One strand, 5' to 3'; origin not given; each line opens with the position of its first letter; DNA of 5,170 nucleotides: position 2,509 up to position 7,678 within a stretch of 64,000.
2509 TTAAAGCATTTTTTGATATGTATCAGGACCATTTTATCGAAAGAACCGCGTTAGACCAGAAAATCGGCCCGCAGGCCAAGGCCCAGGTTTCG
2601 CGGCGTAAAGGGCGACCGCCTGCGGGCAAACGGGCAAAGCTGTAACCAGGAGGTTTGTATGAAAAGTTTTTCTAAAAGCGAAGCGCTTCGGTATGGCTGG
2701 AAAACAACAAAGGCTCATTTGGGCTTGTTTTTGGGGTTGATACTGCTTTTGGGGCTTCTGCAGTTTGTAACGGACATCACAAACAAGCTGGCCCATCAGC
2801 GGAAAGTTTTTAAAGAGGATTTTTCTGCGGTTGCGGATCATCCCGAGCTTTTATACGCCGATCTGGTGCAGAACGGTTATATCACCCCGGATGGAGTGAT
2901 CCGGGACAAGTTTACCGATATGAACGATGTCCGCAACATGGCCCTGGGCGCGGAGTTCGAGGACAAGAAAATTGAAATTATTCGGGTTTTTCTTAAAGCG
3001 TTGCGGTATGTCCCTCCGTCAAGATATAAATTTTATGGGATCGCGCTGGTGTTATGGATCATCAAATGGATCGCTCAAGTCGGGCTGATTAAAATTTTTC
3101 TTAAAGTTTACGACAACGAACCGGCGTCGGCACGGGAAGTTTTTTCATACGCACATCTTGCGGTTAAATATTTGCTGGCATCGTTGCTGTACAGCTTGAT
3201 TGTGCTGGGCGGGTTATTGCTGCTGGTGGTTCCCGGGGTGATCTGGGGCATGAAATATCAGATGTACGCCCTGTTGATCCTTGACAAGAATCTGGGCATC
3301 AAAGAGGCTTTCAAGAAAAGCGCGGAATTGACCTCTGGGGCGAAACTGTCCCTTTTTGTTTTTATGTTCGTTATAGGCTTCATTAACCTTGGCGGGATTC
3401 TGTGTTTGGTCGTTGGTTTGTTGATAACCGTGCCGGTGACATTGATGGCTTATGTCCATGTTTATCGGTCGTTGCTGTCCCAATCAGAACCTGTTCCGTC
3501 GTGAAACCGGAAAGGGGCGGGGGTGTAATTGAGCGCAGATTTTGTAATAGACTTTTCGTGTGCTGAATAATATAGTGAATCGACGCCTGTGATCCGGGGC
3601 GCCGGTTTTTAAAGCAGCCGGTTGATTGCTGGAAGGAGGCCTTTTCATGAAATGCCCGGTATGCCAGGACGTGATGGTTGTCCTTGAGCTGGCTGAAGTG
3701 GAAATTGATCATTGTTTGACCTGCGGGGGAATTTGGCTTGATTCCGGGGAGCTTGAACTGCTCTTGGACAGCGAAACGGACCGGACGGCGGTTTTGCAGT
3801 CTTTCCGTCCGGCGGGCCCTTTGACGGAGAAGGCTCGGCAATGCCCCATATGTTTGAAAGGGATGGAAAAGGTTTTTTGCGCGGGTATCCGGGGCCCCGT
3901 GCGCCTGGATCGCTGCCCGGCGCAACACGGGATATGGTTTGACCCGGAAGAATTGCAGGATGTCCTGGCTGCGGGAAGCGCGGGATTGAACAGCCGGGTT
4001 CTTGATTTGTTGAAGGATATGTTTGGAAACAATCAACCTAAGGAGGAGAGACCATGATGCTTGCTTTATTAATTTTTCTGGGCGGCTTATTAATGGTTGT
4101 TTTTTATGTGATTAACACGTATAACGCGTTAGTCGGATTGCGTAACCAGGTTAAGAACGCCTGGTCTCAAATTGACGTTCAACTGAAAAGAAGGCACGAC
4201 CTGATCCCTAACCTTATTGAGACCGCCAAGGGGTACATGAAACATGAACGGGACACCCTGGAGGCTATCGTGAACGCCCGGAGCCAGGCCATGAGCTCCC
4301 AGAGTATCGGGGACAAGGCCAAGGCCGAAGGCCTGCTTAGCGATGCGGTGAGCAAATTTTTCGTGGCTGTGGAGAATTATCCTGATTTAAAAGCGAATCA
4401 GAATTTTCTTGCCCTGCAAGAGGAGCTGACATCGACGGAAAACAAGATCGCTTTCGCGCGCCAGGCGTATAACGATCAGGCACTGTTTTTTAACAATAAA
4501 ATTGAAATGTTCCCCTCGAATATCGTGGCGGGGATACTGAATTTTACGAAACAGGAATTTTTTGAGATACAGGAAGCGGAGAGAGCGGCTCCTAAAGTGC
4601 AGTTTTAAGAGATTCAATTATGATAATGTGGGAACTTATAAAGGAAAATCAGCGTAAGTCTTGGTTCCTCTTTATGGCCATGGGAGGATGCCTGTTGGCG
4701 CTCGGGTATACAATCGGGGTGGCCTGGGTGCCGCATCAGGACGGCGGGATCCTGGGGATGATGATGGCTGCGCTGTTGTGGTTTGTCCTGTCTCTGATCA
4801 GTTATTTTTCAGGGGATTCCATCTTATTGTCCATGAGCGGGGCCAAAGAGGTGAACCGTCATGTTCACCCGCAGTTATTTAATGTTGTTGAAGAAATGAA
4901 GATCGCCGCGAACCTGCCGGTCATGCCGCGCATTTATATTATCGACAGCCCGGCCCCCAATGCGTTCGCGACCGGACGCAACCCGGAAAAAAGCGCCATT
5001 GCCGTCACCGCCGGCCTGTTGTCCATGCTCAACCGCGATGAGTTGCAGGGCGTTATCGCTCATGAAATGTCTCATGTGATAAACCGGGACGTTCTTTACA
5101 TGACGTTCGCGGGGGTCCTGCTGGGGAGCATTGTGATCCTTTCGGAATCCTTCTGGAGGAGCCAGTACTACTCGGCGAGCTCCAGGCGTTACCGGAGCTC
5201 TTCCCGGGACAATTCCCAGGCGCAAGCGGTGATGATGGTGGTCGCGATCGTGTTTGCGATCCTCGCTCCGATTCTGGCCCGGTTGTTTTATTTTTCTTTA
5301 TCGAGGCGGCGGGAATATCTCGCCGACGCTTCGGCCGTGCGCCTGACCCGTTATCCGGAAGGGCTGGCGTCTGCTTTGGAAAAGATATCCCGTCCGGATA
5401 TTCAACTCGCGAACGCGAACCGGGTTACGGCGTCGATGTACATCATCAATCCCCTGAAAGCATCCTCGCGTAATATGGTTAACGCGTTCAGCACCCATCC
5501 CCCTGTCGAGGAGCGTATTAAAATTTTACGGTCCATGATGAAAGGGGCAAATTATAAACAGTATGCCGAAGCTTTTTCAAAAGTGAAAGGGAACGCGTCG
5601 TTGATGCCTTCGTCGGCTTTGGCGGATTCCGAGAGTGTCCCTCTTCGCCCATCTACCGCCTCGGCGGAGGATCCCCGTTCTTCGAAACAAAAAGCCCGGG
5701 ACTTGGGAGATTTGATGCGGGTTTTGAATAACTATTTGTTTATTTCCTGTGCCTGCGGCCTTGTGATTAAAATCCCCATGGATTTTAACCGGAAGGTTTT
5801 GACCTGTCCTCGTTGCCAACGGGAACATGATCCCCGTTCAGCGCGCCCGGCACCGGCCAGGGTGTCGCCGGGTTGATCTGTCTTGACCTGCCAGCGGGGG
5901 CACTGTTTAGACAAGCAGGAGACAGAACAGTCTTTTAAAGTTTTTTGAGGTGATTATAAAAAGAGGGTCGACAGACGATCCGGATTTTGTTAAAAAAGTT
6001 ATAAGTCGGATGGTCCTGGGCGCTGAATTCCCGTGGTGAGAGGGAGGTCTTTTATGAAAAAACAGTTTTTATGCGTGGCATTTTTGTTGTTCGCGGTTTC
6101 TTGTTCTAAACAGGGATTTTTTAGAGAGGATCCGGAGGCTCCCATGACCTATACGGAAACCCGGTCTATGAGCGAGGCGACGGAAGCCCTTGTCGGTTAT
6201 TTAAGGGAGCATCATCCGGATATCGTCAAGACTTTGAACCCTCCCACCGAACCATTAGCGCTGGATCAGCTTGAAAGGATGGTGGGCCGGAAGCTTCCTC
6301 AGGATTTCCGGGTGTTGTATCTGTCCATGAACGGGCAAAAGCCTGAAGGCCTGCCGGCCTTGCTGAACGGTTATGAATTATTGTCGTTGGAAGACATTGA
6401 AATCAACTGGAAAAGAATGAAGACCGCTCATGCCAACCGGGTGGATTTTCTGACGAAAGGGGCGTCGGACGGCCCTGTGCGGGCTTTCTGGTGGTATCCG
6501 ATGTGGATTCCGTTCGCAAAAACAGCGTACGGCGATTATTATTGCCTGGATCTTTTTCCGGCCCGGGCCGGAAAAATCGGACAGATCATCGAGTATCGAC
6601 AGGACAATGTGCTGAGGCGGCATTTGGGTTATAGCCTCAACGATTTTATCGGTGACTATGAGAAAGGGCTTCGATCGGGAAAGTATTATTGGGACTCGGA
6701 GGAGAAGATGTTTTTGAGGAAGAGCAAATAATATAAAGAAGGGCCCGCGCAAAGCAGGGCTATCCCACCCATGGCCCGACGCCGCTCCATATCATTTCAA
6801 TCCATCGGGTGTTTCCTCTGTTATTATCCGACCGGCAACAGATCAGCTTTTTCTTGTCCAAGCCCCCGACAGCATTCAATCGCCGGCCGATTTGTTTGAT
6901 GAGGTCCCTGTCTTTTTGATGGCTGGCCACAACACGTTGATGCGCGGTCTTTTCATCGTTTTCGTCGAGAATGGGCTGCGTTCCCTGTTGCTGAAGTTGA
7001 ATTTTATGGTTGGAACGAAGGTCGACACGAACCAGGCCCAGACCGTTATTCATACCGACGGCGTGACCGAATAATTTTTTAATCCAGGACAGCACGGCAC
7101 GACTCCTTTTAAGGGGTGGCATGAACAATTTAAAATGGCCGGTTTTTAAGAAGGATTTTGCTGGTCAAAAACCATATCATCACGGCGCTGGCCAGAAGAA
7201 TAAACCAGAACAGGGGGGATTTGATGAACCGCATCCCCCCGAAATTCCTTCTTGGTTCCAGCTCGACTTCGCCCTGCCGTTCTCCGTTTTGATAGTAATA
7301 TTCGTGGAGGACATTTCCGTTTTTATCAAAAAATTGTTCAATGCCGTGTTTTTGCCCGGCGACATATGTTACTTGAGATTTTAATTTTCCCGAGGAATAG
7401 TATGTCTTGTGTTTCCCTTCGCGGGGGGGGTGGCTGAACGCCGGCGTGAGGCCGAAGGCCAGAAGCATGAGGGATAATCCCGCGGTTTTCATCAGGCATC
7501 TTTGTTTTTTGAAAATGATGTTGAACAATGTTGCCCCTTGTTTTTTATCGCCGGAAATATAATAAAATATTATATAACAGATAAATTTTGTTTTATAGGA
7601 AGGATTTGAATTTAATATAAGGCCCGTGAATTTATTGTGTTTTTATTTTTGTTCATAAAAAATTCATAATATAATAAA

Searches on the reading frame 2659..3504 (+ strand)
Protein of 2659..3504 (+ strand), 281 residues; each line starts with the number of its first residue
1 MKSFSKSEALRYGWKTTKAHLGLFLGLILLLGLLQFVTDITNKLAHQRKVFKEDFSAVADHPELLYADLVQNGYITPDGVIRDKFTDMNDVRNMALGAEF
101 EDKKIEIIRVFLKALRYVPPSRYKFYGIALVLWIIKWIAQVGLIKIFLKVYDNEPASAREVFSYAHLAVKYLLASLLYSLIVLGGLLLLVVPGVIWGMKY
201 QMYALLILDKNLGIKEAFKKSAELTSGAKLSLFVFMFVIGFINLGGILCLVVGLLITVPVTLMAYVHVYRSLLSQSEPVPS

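Call 10: search_protein_families(library=pfam, proteins=[window:2659-3504:+], max_evalue=0.001)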
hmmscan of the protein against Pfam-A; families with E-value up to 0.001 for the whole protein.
window:2659-3504:+ (281 aa): 0 families

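Call 15: search_protein_families(library=ncbifam, proteins=[window:2659-3504:+], max_evalue=0.01)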
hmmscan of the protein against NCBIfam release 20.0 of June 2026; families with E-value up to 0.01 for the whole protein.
window:2659-3504:+ (281 aa): 1 family
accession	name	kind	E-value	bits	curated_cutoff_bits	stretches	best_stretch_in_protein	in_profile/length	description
NF002774.0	PRK02868.1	equivalog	7.7e-06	25.8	227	1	150-225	107-183/248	YciC family protein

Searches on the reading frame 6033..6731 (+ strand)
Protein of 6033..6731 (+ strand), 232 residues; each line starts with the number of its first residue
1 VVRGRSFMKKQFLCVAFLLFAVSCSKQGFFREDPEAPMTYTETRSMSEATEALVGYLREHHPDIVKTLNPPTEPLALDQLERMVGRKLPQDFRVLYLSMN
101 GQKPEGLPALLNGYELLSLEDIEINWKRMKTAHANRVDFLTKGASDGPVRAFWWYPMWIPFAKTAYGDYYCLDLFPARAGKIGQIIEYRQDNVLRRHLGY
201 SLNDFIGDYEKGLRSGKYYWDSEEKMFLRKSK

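Call 10: search_protein_families(library=pfam, proteins=[window:6033-6731:+], max_evalue=0.001)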
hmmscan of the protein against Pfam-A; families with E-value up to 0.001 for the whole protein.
window:6033-6731:+ (232 aa): 2 families
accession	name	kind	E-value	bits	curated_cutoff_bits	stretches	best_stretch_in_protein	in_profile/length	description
PF09346.15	SMI1_KNR4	-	1e-17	65.3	25.4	1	76-206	6-123/125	SMI1 / KNR4 family (SUKH-1)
PF14568.11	SUKH_6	-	7.2e-05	23.7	27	1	77-205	4-118/119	SMI1-KNR4 cell-wall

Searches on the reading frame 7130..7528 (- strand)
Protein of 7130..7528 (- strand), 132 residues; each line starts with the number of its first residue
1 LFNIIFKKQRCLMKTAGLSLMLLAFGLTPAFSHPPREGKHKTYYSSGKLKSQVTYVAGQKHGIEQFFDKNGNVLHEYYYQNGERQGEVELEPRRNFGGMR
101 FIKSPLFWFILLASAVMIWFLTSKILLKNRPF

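Call 10: search_protein_families(library=pfam, proteins=[window:7130-7528:-], max_evalue=0.001)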
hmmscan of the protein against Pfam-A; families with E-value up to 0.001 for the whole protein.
window:7130-7528:- (132 aa): 1 family
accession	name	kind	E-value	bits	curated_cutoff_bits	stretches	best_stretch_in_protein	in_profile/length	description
PF07661.19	MORN_2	-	2.9e-10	39.6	29.6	1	36-56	1-21/22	MORN repeat variant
